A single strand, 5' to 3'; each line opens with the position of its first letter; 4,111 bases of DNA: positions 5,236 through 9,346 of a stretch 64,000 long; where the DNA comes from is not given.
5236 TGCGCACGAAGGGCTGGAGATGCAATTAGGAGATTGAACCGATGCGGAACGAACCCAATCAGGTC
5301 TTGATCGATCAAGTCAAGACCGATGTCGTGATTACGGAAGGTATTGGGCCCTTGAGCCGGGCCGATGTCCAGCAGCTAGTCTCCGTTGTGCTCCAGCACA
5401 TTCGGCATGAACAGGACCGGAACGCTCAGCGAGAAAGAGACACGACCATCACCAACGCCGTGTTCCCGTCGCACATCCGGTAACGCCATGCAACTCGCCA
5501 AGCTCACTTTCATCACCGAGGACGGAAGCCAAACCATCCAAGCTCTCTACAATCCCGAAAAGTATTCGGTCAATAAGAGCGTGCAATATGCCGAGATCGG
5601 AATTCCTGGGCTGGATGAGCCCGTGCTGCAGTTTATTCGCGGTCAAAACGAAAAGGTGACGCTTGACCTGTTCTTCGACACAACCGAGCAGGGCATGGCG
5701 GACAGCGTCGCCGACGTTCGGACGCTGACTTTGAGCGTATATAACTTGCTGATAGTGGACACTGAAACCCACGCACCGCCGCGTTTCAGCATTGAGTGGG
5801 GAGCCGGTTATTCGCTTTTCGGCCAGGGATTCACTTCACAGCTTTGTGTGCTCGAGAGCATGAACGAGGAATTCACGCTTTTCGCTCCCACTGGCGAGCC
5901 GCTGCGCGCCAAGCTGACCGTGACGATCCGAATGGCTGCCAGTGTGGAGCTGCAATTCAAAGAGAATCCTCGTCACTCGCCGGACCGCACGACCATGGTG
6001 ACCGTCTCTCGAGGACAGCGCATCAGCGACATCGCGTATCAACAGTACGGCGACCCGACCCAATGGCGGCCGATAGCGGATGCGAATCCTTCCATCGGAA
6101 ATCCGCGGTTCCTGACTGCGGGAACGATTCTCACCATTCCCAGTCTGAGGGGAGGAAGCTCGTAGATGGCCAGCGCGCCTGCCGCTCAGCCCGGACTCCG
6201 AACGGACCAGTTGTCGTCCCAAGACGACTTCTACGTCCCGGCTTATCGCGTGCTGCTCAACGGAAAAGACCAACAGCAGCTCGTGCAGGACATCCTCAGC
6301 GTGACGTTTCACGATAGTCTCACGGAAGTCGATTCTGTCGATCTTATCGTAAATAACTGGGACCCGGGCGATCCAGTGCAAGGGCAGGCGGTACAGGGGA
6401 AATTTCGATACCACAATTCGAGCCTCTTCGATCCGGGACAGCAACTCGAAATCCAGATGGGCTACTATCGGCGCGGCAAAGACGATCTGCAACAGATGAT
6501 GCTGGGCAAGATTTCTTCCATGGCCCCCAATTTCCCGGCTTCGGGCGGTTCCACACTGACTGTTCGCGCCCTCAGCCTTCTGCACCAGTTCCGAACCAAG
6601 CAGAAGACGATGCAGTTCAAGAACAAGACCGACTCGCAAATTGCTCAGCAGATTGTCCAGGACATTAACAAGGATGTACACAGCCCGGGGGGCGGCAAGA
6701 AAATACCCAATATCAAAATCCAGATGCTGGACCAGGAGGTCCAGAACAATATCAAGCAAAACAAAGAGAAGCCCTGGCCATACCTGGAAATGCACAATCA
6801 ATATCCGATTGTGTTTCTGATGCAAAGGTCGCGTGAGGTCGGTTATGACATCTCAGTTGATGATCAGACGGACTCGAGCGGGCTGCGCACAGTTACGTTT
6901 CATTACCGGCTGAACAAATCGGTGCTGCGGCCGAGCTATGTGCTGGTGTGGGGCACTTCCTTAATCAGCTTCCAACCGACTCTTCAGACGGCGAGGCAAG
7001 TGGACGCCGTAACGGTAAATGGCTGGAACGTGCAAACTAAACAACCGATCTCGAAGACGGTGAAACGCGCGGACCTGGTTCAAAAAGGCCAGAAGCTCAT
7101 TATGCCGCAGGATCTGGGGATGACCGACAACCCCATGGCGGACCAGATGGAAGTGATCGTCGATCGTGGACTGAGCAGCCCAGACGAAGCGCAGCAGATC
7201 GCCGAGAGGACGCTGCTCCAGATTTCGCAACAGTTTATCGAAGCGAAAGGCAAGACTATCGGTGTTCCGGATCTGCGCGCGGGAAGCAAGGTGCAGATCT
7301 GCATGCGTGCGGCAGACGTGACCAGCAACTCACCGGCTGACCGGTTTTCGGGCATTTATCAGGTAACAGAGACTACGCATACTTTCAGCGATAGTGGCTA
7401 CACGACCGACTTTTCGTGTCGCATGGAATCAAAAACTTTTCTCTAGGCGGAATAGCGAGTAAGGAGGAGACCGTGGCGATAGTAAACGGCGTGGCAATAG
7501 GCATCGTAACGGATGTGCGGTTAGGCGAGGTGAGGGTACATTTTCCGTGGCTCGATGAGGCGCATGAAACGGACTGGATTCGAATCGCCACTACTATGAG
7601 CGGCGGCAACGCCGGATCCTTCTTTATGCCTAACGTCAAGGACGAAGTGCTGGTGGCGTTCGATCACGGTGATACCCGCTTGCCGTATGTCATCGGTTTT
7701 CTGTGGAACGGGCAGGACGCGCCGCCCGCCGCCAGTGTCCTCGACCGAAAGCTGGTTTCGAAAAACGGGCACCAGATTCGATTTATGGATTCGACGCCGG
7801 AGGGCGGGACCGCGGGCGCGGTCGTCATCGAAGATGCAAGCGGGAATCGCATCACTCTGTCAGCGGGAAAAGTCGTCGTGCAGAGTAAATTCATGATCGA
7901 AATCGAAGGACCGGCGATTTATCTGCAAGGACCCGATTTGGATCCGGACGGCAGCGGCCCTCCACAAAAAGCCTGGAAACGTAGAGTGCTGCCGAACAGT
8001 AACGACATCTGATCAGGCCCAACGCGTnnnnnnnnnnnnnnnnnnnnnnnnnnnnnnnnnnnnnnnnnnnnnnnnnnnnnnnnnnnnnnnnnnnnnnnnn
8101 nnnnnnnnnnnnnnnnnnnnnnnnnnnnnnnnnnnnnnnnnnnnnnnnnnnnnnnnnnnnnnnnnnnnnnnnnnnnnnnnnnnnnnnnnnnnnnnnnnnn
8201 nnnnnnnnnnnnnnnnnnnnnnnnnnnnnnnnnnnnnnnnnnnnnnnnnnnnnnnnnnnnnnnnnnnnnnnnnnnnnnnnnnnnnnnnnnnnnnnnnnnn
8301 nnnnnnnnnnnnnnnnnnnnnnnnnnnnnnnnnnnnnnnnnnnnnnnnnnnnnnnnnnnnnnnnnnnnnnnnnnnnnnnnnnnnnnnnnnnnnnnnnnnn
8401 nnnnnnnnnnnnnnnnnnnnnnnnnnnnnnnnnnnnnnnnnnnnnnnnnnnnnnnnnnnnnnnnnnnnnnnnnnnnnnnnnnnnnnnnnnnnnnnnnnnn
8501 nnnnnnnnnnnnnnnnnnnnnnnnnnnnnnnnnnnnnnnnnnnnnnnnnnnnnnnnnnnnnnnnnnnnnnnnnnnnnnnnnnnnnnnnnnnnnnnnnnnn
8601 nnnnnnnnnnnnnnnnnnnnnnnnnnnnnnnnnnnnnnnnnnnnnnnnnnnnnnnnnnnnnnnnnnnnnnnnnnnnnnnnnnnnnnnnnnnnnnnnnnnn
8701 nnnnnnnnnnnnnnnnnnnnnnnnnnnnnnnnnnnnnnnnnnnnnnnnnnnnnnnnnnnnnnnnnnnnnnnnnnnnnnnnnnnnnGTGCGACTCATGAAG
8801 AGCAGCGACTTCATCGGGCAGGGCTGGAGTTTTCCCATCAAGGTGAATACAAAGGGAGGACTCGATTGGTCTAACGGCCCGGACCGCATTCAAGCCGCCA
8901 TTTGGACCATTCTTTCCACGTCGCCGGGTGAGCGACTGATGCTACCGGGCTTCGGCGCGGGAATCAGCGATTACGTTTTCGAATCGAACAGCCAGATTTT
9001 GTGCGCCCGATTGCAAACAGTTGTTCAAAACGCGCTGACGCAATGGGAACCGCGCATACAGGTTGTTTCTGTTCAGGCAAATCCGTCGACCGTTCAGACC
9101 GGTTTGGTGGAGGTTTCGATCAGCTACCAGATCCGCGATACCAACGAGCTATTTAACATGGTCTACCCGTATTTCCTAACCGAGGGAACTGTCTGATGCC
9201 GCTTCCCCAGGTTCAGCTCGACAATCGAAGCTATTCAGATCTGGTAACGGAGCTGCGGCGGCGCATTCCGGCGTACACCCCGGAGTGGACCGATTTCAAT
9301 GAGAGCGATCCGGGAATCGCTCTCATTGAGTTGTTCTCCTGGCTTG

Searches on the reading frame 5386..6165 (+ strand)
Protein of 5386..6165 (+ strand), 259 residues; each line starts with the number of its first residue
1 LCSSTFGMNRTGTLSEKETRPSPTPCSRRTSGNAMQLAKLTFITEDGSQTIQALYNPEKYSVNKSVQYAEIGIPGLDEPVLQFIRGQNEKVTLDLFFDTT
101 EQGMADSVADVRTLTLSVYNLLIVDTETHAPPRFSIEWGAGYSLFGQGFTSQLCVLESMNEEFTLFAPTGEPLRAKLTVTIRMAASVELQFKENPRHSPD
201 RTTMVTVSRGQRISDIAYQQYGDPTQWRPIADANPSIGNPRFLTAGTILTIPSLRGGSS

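Call 5: search_protein_families(library=pfam, proteins=[window:5386-6165:+], max_evalue=0.01)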
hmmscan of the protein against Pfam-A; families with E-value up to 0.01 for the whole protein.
window:5386-6165:+ (259 aa): 2 families
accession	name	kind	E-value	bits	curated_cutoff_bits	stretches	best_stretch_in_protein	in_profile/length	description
PF19266.4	CIS_tube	-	2.2e-29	102.7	27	1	46-189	18-155/158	Contractile injection system tube protein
PF06995.16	Phage_P2_GpU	-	0.00043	20.3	27.5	0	61-130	16-84/120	Phage P2 GpU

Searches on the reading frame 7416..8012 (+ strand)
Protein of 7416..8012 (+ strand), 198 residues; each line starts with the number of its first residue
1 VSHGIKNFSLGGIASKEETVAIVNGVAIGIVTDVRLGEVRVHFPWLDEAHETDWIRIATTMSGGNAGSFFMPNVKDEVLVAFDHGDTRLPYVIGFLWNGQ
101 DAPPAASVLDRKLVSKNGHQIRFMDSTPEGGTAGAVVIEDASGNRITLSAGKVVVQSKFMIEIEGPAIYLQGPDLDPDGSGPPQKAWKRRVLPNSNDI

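Call 5: search_protein_families(library=pfam, proteins=[window:7416-8012:+], max_evalue=0.01)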
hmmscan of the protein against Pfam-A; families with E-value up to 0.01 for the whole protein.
window:7416-8012:+ (198 aa): 1 family
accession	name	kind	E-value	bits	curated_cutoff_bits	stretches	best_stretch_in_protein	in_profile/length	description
PF04717.18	Phage_base_V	-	8e-18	65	23.8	1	29-97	3-75/75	Type VI secretion system/phage-baseplate injector OB domain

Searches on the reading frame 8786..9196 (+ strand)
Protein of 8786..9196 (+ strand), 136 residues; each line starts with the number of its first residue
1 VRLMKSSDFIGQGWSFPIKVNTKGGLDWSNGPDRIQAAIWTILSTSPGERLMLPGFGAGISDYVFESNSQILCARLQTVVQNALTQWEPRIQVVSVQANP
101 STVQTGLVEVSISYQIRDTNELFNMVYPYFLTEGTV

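Call 5: search_protein_families(library=pfam, proteins=[window:8786-9196:+], max_evalue=0.01)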
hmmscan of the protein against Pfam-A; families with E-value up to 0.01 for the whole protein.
window:8786-9196:+ (136 aa): 1 family
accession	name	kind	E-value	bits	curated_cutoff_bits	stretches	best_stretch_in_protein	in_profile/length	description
PF04965.19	GPW_gp25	-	1.5e-22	79.6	27.2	1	32-120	4-95/96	Baseplate wedge protein gp25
